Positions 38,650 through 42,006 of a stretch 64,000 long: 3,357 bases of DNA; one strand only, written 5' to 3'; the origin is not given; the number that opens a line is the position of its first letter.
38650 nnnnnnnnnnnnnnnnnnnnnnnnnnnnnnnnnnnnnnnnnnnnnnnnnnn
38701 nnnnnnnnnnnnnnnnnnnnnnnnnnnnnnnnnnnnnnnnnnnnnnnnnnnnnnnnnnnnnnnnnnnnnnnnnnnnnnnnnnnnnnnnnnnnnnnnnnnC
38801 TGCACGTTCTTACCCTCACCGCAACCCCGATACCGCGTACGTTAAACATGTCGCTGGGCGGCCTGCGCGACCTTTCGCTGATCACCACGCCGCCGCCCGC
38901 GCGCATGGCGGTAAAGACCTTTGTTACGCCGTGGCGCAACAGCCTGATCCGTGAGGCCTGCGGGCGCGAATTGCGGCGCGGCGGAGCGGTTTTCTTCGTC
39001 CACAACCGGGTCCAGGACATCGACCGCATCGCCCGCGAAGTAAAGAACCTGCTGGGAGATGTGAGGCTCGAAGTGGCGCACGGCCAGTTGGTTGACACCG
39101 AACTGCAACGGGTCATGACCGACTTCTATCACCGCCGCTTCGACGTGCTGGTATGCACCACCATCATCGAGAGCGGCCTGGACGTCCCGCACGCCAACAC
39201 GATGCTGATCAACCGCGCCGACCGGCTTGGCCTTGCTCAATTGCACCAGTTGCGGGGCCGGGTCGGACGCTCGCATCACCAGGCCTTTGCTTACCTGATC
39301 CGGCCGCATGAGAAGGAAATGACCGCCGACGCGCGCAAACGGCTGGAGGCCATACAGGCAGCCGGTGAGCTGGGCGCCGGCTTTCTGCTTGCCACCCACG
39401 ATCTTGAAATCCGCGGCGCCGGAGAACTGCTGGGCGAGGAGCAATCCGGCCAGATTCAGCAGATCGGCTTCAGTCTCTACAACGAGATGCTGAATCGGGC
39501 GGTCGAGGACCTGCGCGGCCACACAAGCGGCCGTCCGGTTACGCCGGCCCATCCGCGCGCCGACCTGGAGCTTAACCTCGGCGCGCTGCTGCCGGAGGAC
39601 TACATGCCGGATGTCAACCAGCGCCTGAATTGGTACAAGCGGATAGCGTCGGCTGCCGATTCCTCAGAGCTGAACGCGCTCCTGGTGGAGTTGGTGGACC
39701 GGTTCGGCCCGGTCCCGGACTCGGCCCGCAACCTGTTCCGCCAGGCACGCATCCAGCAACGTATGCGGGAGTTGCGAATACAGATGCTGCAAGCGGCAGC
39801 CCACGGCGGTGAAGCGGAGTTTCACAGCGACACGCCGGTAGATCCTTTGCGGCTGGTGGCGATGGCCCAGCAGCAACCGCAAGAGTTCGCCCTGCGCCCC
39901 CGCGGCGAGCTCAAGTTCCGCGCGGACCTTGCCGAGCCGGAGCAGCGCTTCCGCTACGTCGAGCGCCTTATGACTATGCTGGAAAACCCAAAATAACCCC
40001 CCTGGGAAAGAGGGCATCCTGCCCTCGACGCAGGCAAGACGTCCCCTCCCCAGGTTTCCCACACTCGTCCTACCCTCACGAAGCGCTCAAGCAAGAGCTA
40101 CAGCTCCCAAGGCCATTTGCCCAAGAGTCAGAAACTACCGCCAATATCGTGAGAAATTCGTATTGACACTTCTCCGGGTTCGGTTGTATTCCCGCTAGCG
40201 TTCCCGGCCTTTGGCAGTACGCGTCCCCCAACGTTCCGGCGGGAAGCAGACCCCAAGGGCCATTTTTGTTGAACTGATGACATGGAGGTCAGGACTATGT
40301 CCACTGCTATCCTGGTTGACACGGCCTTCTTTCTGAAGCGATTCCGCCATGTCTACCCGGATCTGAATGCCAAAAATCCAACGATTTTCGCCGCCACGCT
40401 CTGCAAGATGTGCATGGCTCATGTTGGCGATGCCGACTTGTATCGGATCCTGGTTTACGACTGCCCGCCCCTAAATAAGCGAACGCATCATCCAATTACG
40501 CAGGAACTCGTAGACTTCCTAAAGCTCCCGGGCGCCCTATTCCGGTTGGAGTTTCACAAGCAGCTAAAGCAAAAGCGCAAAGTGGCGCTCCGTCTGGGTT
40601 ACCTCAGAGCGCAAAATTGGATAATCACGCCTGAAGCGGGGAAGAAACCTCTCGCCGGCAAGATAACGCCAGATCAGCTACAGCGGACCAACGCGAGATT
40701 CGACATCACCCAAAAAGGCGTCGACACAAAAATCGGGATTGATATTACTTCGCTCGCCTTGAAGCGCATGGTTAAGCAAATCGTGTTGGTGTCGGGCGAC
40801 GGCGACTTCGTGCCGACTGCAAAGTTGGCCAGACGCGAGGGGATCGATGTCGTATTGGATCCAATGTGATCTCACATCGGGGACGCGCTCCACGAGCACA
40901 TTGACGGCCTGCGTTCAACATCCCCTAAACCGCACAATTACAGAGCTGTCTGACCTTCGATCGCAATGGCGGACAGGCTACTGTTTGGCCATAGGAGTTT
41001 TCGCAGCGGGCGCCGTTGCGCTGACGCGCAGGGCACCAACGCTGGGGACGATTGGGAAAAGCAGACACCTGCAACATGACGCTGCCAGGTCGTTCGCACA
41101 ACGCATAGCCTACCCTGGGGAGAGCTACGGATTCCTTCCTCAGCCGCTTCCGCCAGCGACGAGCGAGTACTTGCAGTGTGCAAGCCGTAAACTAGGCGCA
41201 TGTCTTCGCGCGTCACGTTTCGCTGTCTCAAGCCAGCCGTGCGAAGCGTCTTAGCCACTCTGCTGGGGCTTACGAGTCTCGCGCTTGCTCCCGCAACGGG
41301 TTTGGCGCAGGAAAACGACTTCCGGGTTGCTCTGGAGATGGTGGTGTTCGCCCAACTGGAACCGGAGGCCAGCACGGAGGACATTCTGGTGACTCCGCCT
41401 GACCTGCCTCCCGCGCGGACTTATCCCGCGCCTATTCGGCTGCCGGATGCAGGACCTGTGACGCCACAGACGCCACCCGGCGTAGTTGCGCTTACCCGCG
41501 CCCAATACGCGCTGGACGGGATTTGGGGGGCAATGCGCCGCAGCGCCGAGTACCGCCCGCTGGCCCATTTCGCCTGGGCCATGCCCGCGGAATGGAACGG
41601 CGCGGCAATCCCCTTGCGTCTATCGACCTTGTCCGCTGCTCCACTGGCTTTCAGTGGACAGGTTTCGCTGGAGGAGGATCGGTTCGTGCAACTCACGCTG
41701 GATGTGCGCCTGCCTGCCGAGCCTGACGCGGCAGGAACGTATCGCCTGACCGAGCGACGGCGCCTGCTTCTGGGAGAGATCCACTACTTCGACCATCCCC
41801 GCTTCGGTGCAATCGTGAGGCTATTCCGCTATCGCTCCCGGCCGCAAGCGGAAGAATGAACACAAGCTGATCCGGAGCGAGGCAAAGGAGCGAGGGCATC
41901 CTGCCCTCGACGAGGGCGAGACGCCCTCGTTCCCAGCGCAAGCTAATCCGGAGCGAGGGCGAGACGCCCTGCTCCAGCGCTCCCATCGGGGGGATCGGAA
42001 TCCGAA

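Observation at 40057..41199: Low-GC islet between mfd and csiV carrying a solitary NYN-domain nuclease gene with an in-frame TGA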

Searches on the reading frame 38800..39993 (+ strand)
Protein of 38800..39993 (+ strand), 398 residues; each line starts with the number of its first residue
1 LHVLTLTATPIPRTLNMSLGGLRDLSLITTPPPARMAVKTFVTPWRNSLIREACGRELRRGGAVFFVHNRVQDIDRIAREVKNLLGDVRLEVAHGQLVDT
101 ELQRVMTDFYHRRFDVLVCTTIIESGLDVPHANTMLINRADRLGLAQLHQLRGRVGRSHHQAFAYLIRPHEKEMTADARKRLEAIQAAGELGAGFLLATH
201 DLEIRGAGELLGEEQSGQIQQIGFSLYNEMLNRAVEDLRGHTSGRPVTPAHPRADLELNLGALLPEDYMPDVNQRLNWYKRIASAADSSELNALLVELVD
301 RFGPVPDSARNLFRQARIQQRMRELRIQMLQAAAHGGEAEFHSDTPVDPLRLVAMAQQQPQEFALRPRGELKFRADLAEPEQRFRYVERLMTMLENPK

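Call 15: find_related_loci(query=window:38800-39993:+, collection=genome_contigs, flank=6000)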
Query window:38800-39993:+ (398 aa) in genome_contigs; peptide patterns used: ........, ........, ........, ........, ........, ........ (x = any residue, [..] = any of these).
599 stretches matched a pattern (row limit reached: there are more); 520 encode a relative of the query (tblastn E <= 1e-3); the best 80 are kept; 80 distinct loci.
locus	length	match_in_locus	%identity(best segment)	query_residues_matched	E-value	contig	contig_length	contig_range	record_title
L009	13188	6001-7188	89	1-396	0e+0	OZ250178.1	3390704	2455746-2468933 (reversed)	MAG: Candidatus Foliamicus sp. isolate ac1afad2-df65-4484-8806-aab42824610e genome assembly, chromosome: 1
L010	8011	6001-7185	86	1-395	0e+0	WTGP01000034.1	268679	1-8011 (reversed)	MAG: Gammaproteobacteria bacterium isolate CO36388bin_2 NODE_7_length_268679_cov_61.179839, whole genome shotgun sequenc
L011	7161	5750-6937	85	1-396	0e+0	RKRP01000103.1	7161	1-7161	MAG: Gammaproteobacteria bacterium isolate PNGco_C_bin10 scaffold_2109, whole genome shotgun sequence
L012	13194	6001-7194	85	1-398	0e+0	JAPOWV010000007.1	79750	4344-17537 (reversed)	MAG: Gammaproteobacteria bacterium isolate COS2_bin_9 NODE_174_length_79750_cov_12.5434, whole genome shotgun sequence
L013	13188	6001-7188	85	1-396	0e+0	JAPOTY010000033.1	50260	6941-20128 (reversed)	MAG: Gammaproteobacteria bacterium isolate CAR4_bin_12 NODE_157_length_50260_cov_11.4898, whole genome shotgun sequence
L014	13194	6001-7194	85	1-398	0e+0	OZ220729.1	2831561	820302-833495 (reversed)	MAG: Gammaproteobacteria bacterium isolate 3a360650-b487-4473-8a34-f610b0208760 genome assembly, chromosome: 1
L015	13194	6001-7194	84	1-398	0e+0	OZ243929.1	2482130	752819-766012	MAG: Gammaproteobacteria bacterium isolate 72789958-d242-401e-9354-60f4c1901bcd genome assembly, chromosome: 1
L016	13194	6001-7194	84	1-396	0e+0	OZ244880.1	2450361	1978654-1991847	MAG: Candidatus Foliamicus sp. isolate 8c9a6700-f045-4f67-973d-99a5b8b15ec5 genome assembly, chromosome: 1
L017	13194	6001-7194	83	1-398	0e+0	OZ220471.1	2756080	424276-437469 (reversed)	MAG: Gammaproteobacteria bacterium isolate 961c4e6d-ccbe-457b-895d-349417bac2fb genome assembly, chromosome: 1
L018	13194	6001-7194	85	1-398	0e+0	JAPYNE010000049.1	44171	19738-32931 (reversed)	MAG: Gammaproteobacteria bacterium isolate r_cahl1 Seq49, whole genome shotgun sequence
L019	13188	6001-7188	85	1-396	0e+0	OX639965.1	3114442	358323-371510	MAG: uncultured Gammaproteobacteria bacterium isolate 3ffbc19d-36f3-4bc2-89c8-cf5f95be8bae genome assembly, chromosome:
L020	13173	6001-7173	62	4-394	1e-156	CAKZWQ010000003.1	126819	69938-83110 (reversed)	MAG: uncultured Gammaproteobacteria bacterium isolate N2_Bin_METABAT__143_1 genome assembly, contig: c_000003752850, who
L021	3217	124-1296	62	4-394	3e-163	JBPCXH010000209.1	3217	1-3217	MAG: Gammaproteobacteria bacterium isolate MAG_seacave_107 S1Ck127_2496307, whole genome shotgun sequence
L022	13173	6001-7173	61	4-394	1e-154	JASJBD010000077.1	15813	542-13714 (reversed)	MAG: Gammaproteobacteria bacterium isolate MO_074.B1 MO_074.c_1318, whole genome shotgun sequence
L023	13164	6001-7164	61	4-391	7e-154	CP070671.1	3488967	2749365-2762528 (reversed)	MAG: Chromatiales bacterium isolate bin74 chromosome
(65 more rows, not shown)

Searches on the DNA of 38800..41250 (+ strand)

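Call 28: search_rna_families(source=window, start=39950, end=41250, threshold=evalue, max_evalue=10, show_alignments=3)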
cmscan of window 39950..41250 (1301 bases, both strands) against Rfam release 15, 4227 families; matches with E-value up to 10: 2.
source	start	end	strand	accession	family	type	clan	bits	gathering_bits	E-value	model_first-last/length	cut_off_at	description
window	40566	40640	-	RF02631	Hrs13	Gene; sRNA;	-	17.2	52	0.27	1-82/82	no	Hfq-regulated sRNA 13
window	40011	40025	+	RF01716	PhotoRC-I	Cis-reg;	-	12.3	45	4.3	5-20/44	no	PhotoRC-I RNA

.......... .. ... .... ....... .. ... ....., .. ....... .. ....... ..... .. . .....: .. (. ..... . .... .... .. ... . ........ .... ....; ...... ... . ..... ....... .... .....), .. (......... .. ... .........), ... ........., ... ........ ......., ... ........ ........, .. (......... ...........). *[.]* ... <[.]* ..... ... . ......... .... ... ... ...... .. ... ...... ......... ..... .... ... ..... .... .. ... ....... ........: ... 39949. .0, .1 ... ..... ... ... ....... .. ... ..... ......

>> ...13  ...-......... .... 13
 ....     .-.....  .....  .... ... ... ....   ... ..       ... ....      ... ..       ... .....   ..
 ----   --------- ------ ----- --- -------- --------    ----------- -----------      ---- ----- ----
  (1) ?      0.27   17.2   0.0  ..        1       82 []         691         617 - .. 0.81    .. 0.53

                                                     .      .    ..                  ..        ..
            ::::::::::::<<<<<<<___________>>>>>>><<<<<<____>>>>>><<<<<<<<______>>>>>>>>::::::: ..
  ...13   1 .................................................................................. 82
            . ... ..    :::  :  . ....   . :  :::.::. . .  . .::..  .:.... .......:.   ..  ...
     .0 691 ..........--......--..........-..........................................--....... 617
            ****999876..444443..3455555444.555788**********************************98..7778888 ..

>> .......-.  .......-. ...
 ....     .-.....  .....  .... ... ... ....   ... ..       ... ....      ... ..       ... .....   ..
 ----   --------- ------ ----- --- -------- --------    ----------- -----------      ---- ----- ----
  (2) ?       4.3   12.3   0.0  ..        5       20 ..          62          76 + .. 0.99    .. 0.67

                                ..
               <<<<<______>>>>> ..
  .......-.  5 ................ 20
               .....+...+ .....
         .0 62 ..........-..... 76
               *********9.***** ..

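Call 49: search_with_rna_model(model_id=R1, sources=[L010, L011, L012, L013, L014, L015, L016, L017, L018, L019, L020, L021, L022, L023, L024, L025, L026, L027, L028, L029, L030, L031, L032, L033, L034, L035, L036, L037, L038, L039, L040, L041, L042, L043, L044, L045, L046, L047, L048, L049, L050, L051, L052, L053, L054, L055, L056, L057, L058, L059, L060, L061, L062, L063, L064, L065, L066, L067, L068, L069, L070, L071, L072, L073, L074, L075, L076, L077, L078, L079, L080, L081, L082, L083, L084, L085, L086, L087, L088], max_evalue=1)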
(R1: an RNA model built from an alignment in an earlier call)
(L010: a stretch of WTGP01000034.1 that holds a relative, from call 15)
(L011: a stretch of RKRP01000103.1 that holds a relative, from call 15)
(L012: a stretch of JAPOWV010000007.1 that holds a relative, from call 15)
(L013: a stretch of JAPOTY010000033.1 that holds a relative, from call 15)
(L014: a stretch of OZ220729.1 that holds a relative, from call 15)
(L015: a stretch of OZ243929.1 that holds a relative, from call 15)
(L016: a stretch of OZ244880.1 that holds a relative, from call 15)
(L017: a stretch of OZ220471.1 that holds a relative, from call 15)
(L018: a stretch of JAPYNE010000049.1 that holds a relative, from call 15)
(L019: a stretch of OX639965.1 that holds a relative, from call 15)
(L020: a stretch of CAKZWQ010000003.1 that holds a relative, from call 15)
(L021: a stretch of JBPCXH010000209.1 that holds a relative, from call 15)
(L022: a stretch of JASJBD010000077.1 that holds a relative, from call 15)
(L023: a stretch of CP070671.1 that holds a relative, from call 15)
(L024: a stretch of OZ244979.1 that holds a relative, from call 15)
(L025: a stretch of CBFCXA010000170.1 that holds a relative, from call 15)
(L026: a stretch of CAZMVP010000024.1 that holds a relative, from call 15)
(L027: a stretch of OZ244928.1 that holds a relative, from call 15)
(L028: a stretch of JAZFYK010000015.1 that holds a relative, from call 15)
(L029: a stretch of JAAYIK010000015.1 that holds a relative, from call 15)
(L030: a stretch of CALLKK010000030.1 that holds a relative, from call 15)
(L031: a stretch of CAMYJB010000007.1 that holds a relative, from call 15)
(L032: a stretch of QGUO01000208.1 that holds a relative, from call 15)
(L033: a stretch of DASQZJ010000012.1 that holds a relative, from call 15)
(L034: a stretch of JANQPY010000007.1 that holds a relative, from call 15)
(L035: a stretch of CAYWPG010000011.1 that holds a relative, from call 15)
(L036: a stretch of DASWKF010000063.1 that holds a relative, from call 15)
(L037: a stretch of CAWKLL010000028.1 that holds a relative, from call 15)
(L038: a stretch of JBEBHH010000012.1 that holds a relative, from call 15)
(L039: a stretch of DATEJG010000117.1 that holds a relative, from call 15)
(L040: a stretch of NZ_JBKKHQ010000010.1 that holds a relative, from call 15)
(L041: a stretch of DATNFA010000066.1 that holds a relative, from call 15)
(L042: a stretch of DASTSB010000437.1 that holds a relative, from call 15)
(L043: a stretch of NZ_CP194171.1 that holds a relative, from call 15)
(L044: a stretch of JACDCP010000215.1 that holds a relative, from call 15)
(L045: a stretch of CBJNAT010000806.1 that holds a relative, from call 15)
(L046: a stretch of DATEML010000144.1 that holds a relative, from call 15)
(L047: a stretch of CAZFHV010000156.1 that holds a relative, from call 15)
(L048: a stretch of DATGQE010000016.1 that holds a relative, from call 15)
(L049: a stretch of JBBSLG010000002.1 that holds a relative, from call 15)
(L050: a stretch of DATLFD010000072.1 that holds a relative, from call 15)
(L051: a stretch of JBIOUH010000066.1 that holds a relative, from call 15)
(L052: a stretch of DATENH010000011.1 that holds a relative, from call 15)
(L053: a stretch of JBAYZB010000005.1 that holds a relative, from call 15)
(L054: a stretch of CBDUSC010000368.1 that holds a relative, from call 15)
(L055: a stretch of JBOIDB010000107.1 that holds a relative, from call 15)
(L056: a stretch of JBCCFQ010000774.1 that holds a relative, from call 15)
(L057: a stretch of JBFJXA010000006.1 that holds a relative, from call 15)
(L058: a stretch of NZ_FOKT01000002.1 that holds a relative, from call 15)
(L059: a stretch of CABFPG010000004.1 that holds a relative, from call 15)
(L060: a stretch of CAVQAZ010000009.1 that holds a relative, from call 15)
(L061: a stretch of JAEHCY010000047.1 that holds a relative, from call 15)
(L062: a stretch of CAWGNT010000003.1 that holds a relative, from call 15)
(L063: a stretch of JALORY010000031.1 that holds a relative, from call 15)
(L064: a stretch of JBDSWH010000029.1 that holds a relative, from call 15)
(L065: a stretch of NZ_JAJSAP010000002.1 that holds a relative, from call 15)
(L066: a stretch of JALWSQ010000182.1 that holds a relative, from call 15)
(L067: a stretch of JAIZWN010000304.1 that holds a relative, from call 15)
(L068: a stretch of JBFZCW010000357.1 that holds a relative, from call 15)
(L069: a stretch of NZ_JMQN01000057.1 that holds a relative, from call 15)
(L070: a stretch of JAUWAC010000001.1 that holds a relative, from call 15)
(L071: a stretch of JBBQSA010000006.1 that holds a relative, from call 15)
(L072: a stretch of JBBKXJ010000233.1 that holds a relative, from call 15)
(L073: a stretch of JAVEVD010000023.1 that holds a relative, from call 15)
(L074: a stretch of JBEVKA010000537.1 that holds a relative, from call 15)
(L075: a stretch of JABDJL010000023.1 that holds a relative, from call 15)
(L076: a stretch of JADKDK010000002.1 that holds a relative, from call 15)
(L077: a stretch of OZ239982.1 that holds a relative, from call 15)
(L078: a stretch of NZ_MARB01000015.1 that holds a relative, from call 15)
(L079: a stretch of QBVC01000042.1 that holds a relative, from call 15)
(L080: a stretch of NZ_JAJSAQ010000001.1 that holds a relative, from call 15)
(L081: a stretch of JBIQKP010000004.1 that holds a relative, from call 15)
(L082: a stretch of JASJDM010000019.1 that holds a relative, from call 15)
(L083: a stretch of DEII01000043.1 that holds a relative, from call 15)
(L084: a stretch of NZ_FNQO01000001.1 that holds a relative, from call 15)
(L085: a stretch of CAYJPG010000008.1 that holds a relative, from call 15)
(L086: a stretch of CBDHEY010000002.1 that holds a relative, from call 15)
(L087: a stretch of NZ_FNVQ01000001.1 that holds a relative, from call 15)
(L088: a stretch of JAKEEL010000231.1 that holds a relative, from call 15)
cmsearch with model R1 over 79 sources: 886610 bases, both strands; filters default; matches with E-value up to 1: 0.
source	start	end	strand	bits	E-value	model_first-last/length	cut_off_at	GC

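Call 97: search_with_rna_model(model_id=R1, source=window, start=39950, end=41250, max_evalue=10, filters=off, show_alignments=2)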
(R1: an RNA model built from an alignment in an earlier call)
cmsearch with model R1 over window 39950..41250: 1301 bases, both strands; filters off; matches with E-value up to 10: 6.
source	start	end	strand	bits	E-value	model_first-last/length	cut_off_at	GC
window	40203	40276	+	55.8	6.6e-15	1-76/76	no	0.62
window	40584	40612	-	6.9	0.17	19-48/76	no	0.69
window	39980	40019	-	6.7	0.19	1-76/76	no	0.52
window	40302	40341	+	1.3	5.9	1-76/76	no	0.52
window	40559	40582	-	1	6.8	1-76/76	no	0.46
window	40702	40731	-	0.7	8.5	1-76/76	no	0.47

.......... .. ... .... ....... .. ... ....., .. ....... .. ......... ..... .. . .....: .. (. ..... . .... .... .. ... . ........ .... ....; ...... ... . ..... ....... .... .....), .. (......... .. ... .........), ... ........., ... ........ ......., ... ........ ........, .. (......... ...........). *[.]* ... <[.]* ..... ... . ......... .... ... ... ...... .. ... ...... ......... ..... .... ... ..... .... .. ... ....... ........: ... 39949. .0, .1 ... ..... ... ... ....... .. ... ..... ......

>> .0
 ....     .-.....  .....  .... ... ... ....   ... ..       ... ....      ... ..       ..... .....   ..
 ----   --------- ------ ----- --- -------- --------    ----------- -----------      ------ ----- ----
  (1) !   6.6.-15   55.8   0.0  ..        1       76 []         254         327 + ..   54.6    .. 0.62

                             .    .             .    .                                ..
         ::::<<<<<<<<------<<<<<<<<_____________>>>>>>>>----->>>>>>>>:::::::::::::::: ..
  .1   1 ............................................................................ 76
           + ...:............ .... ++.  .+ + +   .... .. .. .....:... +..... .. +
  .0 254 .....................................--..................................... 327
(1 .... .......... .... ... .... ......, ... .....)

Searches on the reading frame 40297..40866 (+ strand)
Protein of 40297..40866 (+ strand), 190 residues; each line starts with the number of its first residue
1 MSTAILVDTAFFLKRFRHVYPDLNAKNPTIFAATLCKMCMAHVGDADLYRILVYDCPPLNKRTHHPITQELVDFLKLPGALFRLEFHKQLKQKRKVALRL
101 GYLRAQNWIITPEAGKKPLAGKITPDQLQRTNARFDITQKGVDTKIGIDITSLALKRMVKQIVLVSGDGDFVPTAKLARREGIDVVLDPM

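Call 5: search_protein_families(library=ncbifam, proteins=[window:40297-40866:+], max_evalue=1)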
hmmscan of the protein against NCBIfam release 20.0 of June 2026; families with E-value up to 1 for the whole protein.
window:40297-40866:+ (190 aa): 2 families
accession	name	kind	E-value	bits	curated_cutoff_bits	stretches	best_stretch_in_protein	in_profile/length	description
TIGR00288.1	TIGR00288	hypoth_equivalog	0.013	15.4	178.45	1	81-186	34-133/160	TIGR00288 family NYN domain-containing protein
NF033484.1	Stp1_PP2C_phos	equivalog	0.12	11.9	230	0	120-169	138-186/232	Stp1/IreP family PP2C-type Ser/Thr phosphatase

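Call 6: search_protein_families(library=padloc, proteins=[window:40297-40866:+], max_evalue=1)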
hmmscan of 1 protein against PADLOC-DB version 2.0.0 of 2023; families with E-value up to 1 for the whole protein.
window:40297-40866:+ (190 aa): 1 family
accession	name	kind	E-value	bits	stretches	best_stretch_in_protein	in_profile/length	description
PDLC01154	NYN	-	1.8e-05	22.3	1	140-185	229-272/310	"LabA-like protein, NYN family nuclease"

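Call 7: search_protein_families(library=pfam, proteins=[window:40297-40866:+], max_evalue=1)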
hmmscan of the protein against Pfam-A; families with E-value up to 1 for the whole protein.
window:40297-40866:+ (190 aa): 1 family
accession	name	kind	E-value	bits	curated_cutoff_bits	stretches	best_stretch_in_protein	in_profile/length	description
PF01936.24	NYN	-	1.2e-09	39.2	24.2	1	134-186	71-121/145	NYN domain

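Call 8: search_protein_families(library=phrogs, proteins=[window:40297-40866:+], max_evalue=1)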
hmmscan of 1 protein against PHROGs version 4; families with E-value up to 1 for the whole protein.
window:40297-40866:+ (190 aa): 1 family
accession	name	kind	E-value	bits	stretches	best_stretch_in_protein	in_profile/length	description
phrog_5783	-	unknown function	4.5e-62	210.8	1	1-190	2-202/246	-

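Call 12: find_encoding_contigs(protein=window:40297-40866:+, flank=6000, max_places=6)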
Protein window:40297-40866:+ (190 aa): no gene with exactly this product is on record in the collection.

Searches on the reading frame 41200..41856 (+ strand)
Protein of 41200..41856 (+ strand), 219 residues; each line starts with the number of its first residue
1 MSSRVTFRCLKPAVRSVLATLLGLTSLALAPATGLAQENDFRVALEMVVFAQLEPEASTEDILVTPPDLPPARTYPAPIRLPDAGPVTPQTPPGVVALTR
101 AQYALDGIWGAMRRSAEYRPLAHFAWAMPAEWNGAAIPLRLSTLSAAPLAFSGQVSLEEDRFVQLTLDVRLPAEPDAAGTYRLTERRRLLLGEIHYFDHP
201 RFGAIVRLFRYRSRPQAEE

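Call 5: search_protein_families(library=ncbifam, proteins=[window:41200-41856:+], max_evalue=1)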
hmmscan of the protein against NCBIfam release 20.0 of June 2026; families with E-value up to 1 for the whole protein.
window:41200-41856:+ (219 aa): 0 families

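Call 7: search_protein_families(library=pfam, proteins=[window:41200-41856:+], max_evalue=1)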
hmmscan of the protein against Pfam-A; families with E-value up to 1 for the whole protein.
window:41200-41856:+ (219 aa): 1 family
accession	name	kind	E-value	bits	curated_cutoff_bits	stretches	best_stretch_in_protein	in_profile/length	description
PF10972.13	CsiV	-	4.2e-17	63.3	27.4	1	36-209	17-228/230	Peptidoglycan-binding protein, CsiV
